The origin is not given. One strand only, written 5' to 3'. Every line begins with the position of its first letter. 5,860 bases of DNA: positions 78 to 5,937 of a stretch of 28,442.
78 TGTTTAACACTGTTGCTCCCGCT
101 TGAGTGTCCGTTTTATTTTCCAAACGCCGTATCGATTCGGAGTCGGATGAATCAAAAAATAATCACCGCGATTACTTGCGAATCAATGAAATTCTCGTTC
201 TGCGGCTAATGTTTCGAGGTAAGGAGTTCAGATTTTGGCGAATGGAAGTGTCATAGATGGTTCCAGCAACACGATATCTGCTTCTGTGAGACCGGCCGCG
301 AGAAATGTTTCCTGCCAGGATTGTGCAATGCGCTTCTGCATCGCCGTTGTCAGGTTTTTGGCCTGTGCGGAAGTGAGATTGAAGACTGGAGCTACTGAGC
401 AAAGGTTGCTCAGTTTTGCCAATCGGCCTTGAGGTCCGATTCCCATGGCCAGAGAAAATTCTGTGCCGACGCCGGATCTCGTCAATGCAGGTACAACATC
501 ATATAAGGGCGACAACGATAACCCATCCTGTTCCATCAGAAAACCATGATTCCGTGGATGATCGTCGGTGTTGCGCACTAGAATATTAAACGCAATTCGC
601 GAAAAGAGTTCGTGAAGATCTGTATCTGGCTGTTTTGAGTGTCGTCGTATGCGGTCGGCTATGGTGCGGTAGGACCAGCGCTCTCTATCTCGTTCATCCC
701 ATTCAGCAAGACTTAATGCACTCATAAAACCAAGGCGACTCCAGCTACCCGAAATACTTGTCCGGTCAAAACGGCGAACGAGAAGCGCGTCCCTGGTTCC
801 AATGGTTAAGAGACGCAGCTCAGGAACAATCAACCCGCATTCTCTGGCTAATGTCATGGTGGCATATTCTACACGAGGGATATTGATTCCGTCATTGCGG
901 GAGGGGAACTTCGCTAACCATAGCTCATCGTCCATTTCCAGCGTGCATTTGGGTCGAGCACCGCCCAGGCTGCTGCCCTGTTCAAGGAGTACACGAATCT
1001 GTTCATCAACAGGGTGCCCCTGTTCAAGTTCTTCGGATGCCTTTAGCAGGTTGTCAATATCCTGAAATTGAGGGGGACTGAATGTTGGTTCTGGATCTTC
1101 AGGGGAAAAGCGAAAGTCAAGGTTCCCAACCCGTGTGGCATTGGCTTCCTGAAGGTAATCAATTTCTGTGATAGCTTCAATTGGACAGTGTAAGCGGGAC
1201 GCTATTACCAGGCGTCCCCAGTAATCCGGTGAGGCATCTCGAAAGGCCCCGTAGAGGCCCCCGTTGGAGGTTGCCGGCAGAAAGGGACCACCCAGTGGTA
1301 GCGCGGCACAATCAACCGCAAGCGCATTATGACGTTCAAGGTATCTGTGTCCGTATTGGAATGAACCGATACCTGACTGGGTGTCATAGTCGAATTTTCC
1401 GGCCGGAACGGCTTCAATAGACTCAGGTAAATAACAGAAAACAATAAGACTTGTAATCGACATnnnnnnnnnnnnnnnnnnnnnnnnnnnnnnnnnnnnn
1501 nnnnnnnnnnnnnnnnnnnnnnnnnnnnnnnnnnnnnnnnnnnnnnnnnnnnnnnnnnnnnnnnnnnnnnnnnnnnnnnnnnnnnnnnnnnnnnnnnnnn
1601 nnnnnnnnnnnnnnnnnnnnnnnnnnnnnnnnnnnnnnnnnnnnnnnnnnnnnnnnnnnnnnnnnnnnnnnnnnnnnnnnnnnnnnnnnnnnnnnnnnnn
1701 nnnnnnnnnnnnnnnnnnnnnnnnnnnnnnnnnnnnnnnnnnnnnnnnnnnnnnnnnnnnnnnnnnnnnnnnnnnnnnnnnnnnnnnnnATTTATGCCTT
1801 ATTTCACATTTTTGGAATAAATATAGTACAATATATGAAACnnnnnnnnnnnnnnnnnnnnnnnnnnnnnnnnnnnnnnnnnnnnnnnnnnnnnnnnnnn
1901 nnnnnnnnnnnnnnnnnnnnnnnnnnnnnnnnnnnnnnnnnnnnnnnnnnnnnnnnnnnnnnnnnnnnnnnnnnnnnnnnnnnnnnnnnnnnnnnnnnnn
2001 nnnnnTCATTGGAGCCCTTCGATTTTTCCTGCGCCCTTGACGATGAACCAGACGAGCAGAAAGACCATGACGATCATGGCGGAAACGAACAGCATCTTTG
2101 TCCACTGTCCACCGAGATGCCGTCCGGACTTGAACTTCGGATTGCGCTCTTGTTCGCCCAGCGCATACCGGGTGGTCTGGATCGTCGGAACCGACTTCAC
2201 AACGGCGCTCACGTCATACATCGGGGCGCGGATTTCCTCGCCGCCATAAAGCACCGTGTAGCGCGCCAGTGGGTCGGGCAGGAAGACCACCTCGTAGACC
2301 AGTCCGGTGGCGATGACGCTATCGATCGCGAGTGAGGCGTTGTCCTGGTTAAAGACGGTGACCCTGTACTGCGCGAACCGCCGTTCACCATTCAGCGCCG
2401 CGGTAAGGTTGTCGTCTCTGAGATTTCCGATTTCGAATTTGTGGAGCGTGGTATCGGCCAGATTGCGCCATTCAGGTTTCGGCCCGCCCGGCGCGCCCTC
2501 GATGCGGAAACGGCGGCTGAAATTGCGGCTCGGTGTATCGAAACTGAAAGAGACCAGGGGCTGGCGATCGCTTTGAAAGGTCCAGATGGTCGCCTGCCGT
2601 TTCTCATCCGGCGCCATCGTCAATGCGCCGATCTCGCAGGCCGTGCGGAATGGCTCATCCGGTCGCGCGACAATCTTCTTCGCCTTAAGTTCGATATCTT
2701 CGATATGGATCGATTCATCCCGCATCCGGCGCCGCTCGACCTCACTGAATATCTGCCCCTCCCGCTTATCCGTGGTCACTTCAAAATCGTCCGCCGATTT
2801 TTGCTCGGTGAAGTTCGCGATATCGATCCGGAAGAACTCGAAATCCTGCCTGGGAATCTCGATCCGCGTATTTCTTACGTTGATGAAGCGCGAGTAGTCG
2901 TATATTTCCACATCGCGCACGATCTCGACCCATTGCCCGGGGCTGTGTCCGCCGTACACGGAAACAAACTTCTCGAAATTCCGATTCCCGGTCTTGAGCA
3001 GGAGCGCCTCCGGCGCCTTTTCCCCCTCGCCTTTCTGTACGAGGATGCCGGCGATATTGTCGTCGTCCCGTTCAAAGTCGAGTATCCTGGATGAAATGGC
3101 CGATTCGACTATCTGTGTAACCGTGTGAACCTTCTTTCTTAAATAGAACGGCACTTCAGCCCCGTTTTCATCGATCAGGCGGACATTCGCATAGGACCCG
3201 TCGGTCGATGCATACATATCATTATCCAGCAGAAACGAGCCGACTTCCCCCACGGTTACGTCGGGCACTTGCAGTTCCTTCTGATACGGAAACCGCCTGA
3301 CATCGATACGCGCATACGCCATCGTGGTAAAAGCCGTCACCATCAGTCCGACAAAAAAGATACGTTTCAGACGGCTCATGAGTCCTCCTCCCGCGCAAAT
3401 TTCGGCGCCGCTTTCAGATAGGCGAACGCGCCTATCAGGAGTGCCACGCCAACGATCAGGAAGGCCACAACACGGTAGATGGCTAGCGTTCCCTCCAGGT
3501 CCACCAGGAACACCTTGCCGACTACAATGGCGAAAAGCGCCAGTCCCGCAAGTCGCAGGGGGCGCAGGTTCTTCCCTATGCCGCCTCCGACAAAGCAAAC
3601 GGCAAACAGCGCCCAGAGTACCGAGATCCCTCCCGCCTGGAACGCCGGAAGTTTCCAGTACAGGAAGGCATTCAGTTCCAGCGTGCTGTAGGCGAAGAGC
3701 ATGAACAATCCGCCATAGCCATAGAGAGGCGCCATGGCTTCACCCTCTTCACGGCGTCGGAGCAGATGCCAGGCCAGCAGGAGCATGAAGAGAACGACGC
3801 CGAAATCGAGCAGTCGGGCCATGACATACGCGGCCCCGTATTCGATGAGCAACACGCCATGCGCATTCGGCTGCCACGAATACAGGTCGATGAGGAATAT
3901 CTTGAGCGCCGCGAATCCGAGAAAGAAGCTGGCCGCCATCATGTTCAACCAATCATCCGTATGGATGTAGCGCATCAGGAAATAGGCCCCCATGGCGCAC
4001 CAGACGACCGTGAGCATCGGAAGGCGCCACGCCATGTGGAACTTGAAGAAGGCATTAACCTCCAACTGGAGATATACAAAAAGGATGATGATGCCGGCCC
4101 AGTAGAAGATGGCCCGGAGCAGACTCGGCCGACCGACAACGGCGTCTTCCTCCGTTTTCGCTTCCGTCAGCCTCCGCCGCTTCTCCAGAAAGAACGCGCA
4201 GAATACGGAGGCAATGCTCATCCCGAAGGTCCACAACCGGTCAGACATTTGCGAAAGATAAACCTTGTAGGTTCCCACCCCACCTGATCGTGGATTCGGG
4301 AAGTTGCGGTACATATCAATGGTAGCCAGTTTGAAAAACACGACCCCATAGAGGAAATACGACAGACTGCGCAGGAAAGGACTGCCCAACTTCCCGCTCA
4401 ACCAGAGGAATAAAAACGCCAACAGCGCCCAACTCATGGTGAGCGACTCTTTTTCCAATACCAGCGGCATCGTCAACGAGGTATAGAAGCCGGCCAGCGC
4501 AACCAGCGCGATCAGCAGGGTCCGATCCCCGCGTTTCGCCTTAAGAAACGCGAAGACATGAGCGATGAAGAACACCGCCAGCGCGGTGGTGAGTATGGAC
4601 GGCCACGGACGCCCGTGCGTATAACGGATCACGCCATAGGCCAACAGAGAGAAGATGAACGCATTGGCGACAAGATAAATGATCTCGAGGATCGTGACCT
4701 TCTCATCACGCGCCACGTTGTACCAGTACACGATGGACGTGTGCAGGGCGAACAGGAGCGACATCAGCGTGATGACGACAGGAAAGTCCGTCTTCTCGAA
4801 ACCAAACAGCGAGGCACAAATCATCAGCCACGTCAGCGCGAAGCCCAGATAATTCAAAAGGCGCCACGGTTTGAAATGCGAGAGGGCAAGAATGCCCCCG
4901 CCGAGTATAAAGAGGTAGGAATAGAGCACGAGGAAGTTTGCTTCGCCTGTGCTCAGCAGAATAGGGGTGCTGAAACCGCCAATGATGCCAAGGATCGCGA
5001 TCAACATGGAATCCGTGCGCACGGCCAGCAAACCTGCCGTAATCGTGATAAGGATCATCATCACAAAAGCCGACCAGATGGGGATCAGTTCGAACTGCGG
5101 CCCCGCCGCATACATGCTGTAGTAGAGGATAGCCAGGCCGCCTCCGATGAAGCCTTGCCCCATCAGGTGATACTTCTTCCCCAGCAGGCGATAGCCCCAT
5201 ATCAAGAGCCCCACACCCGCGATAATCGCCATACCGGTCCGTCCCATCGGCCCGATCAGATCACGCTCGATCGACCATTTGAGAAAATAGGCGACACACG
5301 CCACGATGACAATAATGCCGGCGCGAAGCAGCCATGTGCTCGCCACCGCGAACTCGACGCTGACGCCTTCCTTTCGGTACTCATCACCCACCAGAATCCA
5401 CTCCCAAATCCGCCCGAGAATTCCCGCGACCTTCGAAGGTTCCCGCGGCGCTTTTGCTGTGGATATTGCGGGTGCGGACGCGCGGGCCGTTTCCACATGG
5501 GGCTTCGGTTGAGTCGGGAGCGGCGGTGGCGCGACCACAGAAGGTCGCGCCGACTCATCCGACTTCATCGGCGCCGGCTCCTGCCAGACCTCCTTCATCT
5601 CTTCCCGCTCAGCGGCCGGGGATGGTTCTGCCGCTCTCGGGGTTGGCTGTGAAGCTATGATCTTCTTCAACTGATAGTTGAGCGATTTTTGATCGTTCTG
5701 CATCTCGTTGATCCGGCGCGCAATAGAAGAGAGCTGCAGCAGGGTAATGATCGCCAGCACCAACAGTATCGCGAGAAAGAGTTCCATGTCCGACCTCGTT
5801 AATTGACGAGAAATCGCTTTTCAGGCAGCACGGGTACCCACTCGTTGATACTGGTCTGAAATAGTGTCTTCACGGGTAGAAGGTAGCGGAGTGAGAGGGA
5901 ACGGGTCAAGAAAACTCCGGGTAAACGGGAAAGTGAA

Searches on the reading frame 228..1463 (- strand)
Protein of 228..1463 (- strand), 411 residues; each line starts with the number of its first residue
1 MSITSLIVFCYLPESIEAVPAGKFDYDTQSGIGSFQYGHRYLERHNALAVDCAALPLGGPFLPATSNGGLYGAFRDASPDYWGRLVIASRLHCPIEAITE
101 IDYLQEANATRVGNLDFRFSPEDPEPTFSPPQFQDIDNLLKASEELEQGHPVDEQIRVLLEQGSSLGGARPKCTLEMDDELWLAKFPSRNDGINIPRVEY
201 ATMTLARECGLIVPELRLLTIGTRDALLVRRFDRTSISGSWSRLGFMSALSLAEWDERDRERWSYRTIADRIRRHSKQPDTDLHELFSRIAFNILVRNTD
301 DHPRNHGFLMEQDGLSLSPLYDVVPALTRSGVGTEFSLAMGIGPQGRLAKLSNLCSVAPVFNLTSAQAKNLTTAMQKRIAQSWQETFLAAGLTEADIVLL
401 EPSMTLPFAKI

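Call 8: search_protein_families(library=pfam, proteins=[window:228-1463:-], max_evalue=0.001)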
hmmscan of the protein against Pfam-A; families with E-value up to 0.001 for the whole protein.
window:228-1463:- (411 aa): 1 family
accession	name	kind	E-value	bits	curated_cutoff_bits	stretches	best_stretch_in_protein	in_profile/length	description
PF07804.18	HipA_C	-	1e-48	166.3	30.5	1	164-383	1-213/213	HipA-like C-terminal domain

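Call 69: search_protein_families(library=padloc, proteins=[window:228-1463:-], max_evalue=0.0001)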
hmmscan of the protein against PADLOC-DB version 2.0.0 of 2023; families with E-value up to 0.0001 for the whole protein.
window:228-1463:- (411 aa): 2 families
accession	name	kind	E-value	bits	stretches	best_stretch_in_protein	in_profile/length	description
PDLC04340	PDC-M03A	-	8.3e-08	30.1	1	178-329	31-173/280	-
PDLC04339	PDC-M03A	-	1e-05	23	1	256-323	112-174/293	-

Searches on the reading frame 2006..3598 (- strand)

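Call 8: search_protein_families(library=pfam, proteins=[window:2006-3598:-], max_evalue=0.001)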
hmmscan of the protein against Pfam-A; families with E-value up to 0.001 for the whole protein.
window:2006-3598:- (530 aa): 0 families

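Call 17: search_protein_families(library=pfam, proteins=[window:2006-3598:-], max_evalue=1)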
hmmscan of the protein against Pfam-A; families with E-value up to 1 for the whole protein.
window:2006-3598:- (530 aa): 1 family
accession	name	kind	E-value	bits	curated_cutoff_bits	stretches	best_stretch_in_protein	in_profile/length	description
PF22480.1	DUF6984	-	0.028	14.9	24.6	1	106-154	28-77/101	Domain of unknown function (DUF6984)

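Call 59: search_protein_families(library=ncbifam, proteins=[window:2006-3598:-], max_evalue=0.01)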
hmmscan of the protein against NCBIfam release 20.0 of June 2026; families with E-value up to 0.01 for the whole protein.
window:2006-3598:- (530 aa): 0 families

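Call 69: search_protein_families(library=padloc, proteins=[window:2006-3598:-], max_evalue=0.0001)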
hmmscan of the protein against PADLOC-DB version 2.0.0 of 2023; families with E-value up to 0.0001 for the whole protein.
window:2006-3598:- (530 aa): 0 families

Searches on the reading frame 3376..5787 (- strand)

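Call 8: search_protein_families(library=pfam, proteins=[window:3376-5787:-], max_evalue=0.001)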
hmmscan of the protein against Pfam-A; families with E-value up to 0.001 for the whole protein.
window:3376-5787:- (803 aa): 1 family
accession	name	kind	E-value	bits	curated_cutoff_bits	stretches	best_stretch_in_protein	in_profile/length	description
PF10101.14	DUF2339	-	6e-70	237.2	33.6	1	151-790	3-656/659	Predicted membrane protein (DUF2339)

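Call 69: search_protein_families(library=padloc, proteins=[window:3376-5787:-], max_evalue=0.0001)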
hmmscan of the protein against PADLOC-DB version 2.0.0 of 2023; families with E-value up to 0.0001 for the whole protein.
window:3376-5787:- (803 aa): 0 families
